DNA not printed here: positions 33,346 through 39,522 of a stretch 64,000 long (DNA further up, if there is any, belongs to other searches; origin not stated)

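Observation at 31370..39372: Three-gene cohesin / dockerin / SLH operon: cellulosome-style docking with no carbohydrate-active enzymes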

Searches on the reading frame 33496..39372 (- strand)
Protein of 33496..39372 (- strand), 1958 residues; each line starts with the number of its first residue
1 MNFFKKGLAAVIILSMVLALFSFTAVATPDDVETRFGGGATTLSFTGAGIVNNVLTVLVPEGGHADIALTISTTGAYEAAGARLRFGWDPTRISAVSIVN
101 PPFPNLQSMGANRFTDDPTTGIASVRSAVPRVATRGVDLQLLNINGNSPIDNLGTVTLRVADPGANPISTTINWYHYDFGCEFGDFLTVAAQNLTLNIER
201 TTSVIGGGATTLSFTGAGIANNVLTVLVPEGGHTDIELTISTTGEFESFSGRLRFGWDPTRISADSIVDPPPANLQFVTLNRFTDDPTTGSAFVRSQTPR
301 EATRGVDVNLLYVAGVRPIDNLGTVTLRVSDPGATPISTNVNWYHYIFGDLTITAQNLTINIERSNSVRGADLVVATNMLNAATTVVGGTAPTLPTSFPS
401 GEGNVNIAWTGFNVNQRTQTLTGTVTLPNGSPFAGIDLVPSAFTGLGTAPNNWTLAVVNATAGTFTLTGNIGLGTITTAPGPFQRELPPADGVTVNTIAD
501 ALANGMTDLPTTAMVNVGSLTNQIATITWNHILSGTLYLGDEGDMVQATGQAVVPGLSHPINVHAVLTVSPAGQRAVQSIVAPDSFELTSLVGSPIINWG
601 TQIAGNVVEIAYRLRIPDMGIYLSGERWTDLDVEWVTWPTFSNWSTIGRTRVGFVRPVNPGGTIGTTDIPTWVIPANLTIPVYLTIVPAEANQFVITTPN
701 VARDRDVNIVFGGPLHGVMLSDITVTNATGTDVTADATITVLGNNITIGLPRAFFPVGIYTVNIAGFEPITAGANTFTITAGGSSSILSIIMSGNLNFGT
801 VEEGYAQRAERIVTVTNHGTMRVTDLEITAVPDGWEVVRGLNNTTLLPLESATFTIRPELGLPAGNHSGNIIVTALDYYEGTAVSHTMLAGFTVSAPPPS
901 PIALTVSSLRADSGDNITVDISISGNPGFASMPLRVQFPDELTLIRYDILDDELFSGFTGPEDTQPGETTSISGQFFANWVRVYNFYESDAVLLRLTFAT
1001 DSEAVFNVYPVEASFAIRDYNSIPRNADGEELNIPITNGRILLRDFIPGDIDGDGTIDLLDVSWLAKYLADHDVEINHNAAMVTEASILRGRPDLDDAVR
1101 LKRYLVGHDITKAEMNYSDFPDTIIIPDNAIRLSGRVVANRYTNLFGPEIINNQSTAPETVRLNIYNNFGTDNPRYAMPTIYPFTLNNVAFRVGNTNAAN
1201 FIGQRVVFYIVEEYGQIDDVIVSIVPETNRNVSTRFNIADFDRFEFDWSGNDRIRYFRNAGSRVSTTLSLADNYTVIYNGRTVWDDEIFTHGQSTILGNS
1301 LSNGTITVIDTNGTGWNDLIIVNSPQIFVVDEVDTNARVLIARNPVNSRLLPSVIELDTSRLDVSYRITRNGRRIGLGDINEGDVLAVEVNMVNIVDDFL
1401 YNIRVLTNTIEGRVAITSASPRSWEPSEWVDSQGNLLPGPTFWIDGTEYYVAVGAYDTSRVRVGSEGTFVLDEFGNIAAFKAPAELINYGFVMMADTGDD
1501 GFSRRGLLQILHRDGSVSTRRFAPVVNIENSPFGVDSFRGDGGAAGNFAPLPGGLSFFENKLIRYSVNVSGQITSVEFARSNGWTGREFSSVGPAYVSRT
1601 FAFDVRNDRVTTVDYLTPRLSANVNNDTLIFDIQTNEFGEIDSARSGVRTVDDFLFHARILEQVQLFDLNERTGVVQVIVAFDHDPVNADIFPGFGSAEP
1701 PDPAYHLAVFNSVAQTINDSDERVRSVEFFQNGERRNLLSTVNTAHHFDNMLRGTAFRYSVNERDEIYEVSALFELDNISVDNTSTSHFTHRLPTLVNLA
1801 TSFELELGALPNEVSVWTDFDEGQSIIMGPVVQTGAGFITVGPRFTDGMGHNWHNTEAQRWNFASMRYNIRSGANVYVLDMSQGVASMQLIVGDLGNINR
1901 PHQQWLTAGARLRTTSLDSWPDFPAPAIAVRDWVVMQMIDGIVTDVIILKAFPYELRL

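Call 3: search_protein_families(library=pfam, proteins=[window:33496-39372:-], max_evalue=1)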
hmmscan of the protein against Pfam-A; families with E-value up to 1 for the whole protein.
window:33496-39372:- (1958 aa): 4 families
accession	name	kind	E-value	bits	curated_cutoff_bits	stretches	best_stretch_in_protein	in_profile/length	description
PF00404.24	Dockerin_1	-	0.0003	21.4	22.9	1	1048-1081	1-36/57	Dockerin type I domain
PF00963.24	Cohesin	-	0.013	16.1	24.1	1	903-1008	2-109/139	Cohesin domain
PF14200.12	RicinB_lectin_2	-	0.46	11.7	25.6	0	1858-1906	2-53/89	Ricin-type beta-trefoil lectin domain-like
PF13517.12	FG-GAP_3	-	0.9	10.6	26.9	0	1044-1060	44-60/61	FG-GAP-like repeat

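Call 4: search_protein_families(library=ncbifam, proteins=[window:33496-39372:-], max_evalue=1)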
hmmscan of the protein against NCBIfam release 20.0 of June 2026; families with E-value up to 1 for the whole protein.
window:33496-39372:- (1958 aa): 1 family
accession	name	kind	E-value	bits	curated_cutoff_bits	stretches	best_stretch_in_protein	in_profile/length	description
NF049990.1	CellobisidaseCelK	equivalog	0.037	12.2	1700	1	1044-1107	825-884/889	cellulose 1,4-beta-cellobiosidase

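Call 8: search_solved_structures(query=window:33496-39372:-, max_evalue=1, show_alignments=3)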
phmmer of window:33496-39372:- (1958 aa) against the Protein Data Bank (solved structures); distinct sequences matched with E-value up to 1: 1.
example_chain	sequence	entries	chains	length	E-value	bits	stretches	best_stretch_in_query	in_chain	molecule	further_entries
7o0u_H2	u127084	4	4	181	0.72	10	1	593-645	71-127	RC-Hc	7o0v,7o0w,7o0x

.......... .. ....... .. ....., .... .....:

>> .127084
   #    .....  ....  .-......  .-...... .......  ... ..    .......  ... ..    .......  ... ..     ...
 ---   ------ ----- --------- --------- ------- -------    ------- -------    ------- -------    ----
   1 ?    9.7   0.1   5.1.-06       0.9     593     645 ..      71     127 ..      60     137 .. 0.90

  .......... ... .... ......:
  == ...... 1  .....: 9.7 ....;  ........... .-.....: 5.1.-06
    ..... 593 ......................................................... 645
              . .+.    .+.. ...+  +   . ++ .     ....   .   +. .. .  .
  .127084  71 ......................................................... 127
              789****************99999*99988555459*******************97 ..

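Call 14: find_homologous_proteins(query=window:33496-39372:-)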
Query window:33496-39372:- (1958 aa): 1 proteins with E <= 0.001 among 8000 candidates.
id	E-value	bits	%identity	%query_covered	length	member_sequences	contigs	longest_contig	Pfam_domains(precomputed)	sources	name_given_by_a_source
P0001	0.0e+0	4411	100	100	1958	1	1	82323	-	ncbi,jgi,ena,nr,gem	ncbi:MAG: hypothetical protein FWE04_03590 [Oscillospiraceae bacterium]|nr:hypothetical protein [Osc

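Call 17: find_encoding_contigs(protein=P0001, flank=10000, max_places=4)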
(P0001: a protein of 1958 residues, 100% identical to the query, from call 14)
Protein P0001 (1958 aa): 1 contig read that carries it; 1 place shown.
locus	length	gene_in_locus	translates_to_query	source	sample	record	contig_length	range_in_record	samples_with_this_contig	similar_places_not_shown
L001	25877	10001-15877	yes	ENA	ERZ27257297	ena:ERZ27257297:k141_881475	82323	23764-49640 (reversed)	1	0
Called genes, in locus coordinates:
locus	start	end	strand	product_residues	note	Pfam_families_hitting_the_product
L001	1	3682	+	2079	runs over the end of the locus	PF09479:Flg_new, PF00395:SLH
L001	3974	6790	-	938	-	-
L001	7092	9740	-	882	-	PF03382:DUF285, PF25013:LRR_Zer-1 (faint), PF03382:DUF285, PF00395:SLH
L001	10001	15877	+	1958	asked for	-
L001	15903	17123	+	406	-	PF00963:Cohesin, PF00395:SLH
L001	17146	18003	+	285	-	-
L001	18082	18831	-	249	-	PF00005:ABC_tran, PF02463:SMC_N (weak), PF13304:AAA_21 (faint)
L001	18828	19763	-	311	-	PF02653:BPD_transp_2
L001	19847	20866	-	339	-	PF04392:ABC_sub_bind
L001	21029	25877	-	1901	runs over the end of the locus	PF09479:Flg_new, PF18998:Flg_new_2 (weak), PF09479:Flg_new, PF00395:SLH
